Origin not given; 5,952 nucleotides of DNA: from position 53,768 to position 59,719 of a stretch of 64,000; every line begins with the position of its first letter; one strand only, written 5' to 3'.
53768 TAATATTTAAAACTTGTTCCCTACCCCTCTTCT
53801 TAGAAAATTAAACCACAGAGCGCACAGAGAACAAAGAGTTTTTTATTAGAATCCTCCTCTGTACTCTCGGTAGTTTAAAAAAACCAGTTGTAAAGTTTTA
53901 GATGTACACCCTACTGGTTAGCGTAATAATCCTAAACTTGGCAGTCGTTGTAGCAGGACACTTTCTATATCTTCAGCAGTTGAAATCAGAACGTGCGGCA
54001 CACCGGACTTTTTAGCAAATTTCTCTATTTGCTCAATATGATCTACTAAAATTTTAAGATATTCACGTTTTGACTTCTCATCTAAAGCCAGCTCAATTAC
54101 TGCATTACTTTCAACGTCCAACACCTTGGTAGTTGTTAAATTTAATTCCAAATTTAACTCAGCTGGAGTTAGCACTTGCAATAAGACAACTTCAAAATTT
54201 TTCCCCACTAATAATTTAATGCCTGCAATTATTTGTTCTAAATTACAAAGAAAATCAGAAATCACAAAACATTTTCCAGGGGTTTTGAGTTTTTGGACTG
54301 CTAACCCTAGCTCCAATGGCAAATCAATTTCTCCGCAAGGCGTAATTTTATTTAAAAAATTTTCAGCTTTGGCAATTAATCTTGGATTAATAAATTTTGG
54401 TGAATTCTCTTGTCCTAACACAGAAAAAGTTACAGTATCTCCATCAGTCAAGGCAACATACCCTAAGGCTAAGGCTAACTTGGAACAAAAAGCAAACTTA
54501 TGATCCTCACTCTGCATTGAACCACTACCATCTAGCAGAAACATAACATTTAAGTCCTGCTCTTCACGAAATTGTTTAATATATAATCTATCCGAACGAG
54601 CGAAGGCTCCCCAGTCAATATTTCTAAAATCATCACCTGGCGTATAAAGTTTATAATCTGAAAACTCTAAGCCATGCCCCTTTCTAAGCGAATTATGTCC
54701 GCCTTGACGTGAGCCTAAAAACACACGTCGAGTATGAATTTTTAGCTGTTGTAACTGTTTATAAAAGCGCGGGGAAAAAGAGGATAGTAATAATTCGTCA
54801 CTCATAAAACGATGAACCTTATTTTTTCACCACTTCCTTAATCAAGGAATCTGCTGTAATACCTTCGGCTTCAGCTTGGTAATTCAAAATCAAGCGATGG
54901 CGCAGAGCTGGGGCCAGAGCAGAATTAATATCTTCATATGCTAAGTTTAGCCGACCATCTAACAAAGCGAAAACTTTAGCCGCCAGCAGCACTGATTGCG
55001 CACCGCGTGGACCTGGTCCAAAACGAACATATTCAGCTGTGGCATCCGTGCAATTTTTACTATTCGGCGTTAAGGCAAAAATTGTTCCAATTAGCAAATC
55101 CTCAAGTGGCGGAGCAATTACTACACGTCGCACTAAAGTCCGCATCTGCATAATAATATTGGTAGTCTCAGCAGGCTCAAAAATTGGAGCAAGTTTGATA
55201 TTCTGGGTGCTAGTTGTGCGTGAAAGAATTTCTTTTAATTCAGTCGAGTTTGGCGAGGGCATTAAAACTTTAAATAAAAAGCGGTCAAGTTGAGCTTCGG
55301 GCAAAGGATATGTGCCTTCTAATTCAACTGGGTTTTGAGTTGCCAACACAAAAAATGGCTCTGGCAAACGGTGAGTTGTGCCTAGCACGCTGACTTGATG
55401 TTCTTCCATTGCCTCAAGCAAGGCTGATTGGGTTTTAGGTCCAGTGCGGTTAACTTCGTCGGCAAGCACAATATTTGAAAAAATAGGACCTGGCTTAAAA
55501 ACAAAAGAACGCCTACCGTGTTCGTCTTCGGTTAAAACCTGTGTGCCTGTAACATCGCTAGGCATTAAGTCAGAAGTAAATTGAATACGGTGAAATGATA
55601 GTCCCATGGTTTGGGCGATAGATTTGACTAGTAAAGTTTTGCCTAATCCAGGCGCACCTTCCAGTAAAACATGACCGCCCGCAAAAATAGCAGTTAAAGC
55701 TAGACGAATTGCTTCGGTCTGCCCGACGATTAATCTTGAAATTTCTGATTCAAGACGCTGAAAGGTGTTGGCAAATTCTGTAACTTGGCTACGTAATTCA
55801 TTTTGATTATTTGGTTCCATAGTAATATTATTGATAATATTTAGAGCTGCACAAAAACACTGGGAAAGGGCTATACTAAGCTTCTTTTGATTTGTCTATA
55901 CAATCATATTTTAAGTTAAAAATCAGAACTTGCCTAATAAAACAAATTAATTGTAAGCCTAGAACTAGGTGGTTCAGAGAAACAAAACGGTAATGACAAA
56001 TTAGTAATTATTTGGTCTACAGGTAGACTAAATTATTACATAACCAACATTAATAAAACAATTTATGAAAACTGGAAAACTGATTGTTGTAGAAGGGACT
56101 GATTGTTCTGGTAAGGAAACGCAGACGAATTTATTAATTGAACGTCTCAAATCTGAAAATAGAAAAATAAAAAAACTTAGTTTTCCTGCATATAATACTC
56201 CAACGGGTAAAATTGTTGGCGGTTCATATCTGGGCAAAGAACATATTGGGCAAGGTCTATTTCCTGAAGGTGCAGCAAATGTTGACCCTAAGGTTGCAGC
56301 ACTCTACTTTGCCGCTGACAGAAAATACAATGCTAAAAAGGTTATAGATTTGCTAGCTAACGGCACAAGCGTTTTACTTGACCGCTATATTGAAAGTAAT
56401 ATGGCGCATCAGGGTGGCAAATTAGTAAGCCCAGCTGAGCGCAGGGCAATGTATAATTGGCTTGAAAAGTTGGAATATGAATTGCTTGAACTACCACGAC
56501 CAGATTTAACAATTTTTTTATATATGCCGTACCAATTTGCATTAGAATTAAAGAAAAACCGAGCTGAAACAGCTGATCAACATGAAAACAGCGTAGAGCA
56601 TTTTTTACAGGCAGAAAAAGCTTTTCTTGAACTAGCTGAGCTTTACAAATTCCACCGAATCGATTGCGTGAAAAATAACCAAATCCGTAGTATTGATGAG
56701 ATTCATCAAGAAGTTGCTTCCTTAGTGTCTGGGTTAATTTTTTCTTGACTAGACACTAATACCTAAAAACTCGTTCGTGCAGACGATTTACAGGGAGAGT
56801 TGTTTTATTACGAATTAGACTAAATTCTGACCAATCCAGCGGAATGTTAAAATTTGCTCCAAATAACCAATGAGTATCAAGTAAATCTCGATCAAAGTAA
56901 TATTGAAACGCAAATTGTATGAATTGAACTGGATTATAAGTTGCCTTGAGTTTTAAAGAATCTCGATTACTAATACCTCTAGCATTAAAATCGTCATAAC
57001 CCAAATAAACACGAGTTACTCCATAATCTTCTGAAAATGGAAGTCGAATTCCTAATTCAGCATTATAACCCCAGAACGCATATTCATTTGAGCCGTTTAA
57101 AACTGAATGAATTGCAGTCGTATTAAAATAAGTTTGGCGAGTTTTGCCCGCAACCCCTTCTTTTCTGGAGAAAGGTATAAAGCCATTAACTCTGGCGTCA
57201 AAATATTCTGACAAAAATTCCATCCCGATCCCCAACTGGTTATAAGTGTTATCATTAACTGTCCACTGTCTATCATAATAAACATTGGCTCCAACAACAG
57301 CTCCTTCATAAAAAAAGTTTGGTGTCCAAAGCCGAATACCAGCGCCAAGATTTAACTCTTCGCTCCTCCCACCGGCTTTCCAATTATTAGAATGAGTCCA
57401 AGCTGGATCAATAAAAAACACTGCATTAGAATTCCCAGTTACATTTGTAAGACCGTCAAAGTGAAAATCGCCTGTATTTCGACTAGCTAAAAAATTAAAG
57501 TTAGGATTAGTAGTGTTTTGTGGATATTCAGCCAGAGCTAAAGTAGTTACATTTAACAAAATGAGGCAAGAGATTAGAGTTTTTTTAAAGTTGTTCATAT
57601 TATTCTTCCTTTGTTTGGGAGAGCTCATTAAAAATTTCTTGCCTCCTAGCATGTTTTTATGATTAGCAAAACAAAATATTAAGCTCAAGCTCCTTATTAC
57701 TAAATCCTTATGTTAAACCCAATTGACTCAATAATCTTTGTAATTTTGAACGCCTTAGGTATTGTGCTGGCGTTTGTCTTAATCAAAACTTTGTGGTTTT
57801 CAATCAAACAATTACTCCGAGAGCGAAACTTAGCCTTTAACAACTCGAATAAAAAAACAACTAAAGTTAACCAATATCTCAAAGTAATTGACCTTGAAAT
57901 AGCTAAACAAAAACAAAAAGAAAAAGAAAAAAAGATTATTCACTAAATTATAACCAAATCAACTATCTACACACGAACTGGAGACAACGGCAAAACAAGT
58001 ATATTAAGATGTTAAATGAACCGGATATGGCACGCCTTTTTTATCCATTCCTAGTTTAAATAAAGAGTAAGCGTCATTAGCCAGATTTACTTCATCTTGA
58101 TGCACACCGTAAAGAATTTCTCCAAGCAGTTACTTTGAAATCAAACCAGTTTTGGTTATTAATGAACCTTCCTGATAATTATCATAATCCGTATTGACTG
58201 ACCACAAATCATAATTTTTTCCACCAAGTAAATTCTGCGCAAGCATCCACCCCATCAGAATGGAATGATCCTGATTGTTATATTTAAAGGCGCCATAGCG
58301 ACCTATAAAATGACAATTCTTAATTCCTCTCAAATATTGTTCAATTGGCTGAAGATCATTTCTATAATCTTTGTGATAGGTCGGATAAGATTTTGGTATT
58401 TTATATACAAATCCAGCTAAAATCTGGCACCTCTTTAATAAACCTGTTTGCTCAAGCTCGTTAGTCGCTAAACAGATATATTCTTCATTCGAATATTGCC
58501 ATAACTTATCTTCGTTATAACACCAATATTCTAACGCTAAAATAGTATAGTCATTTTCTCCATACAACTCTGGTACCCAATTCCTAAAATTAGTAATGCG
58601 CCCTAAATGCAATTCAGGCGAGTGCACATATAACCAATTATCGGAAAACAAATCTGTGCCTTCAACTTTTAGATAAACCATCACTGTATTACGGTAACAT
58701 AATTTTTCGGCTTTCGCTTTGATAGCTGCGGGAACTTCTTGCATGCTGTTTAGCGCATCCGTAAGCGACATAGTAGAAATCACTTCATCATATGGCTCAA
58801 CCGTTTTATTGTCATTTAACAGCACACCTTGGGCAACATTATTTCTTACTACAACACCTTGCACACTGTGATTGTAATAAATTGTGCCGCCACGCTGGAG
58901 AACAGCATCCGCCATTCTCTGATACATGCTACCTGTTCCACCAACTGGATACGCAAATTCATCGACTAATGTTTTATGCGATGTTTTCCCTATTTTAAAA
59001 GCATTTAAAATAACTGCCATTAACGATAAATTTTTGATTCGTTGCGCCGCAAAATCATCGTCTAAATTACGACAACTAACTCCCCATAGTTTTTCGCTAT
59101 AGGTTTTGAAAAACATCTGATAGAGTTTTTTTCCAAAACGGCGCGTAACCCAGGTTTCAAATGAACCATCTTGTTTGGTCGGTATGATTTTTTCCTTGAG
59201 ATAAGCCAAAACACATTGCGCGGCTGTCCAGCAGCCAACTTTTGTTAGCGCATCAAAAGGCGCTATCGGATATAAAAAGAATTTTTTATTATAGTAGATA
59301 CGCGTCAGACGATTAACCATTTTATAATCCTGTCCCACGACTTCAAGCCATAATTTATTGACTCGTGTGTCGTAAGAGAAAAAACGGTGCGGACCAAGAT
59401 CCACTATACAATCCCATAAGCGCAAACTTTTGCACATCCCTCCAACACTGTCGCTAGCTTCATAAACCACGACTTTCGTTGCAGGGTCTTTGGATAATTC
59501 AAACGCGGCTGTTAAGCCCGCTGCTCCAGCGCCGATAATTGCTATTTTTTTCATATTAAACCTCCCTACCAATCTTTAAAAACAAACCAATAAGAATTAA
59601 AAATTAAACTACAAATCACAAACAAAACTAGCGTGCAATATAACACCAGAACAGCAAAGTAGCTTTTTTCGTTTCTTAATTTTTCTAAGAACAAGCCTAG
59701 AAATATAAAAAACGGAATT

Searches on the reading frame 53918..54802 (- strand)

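Call 21: search_protein_families(library=pfam, proteins=[window:53918-54802:-], max_evalue=0.0001)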
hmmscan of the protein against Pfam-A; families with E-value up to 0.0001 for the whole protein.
window:53918-54802:- (294 aa): 1 family
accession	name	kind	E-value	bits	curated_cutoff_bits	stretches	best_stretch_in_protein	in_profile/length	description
PF01882.25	DUF58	-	2.2e-24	86.3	23.4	1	50-251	2-209/216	Protein of unknown function DUF58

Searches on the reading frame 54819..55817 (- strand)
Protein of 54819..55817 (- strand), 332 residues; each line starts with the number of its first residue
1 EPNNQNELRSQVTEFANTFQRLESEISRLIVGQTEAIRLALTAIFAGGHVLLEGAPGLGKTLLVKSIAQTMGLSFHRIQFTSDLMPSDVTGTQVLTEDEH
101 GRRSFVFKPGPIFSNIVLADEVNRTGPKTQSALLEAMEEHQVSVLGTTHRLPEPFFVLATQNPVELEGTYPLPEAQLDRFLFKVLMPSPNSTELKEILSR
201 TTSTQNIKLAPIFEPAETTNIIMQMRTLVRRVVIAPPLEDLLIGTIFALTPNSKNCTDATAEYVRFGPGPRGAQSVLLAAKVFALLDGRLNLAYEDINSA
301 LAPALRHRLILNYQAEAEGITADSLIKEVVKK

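Call 21: search_protein_families(library=pfam, proteins=[window:54819-55817:-], max_evalue=0.0001)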
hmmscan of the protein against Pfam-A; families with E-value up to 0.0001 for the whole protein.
window:54819-55817:- (332 aa): 8 families
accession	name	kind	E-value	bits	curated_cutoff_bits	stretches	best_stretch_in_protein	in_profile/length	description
PF07726.17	AAA_3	-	3.2e-63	211.9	27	1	49-182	1-131/131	ATPase family associated with various cellular activities (AAA)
PF17863.7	AAA_lid_2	-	1.2e-14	54.2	22.7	1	260-328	5-73/74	AAA lid domain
PF07728.20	AAA_5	-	1.4e-14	54.8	22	1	49-180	1-139/139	AAA domain (dynein-related subfamily)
PF00004.35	AAA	-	5.9e-10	40.1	21.2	1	50-163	1-111/131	ATPase family associated with various cellular activities (AAA)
PF20030.5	bpMoxR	-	8.1e-10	38.6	27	1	22-202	6-182/205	MoxR domain in the MoxR-vWA-beta-propeller ternary systems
PF00493.29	MCM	-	1.6e-08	34.4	23.3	1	42-164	52-174/224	MCM P-loop domain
PF05496.18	RuvB_N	-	7.9e-07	29.4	27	0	48-76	34-62/159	Holliday junction DNA helicase RuvB P-loop domain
PF01078.27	Mg_chelatase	-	2e-05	24.6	20.3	0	30-70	5-45/207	Magnesium chelatase, subunit ChlI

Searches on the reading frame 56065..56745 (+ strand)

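Call 21: search_protein_families(library=pfam, proteins=[window:56065-56745:+], max_evalue=0.0001)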
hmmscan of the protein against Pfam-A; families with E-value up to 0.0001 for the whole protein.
window:56065-56745:+ (227 aa): 1 family
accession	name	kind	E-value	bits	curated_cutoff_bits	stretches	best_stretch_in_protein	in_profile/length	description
PF02223.23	Thymidylate_kin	-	9.3e-23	81.3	27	1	9-203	1-176/185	Thymidylate kinase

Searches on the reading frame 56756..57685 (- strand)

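Call 21: search_protein_families(library=pfam, proteins=[window:56756-57685:-], max_evalue=0.0001)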
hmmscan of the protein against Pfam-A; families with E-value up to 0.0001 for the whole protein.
window:56756-57685:- (309 aa): 1 family
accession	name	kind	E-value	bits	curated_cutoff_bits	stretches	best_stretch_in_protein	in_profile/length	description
PF11924.14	IAT_beta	-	1.4e-09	38.4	22.3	1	108-260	91-226/279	Inverse autotransporter, beta-domain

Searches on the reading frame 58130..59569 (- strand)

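Call 21: search_protein_families(library=pfam, proteins=[window:58130-59569:-], max_evalue=0.0001)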
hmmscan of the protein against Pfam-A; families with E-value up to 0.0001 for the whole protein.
window:58130-59569:- (479 aa): 6 families
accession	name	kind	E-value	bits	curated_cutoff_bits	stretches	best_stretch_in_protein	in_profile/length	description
PF01593.30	Amino_oxidase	-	1.3e-18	68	19.8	1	17-375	2-364/443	Flavin containing amine oxidoreductase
PF13450.12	NAD_binding_8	-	7.9e-15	55.3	21.9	1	11-74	1-65/68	NAD(P)-binding Rossmann-like domain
PF01266.30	DAO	-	2.9e-09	37.4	27.9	1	8-43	1-35/353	FAD dependent oxidoreductase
PF00890.30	FAD_binding_2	-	3.5e-08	33.5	20.4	1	9-44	2-36/414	FAD binding domain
PF01946.23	Thi4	-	6.9e-08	32.4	26.2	1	7-44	18-55/235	Thi4 family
PF07992.20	Pyr_redox_2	-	8.3e-05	22.6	26.1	0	8-46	2-35/291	Pyridine nucleotide-disulphide oxidoreductase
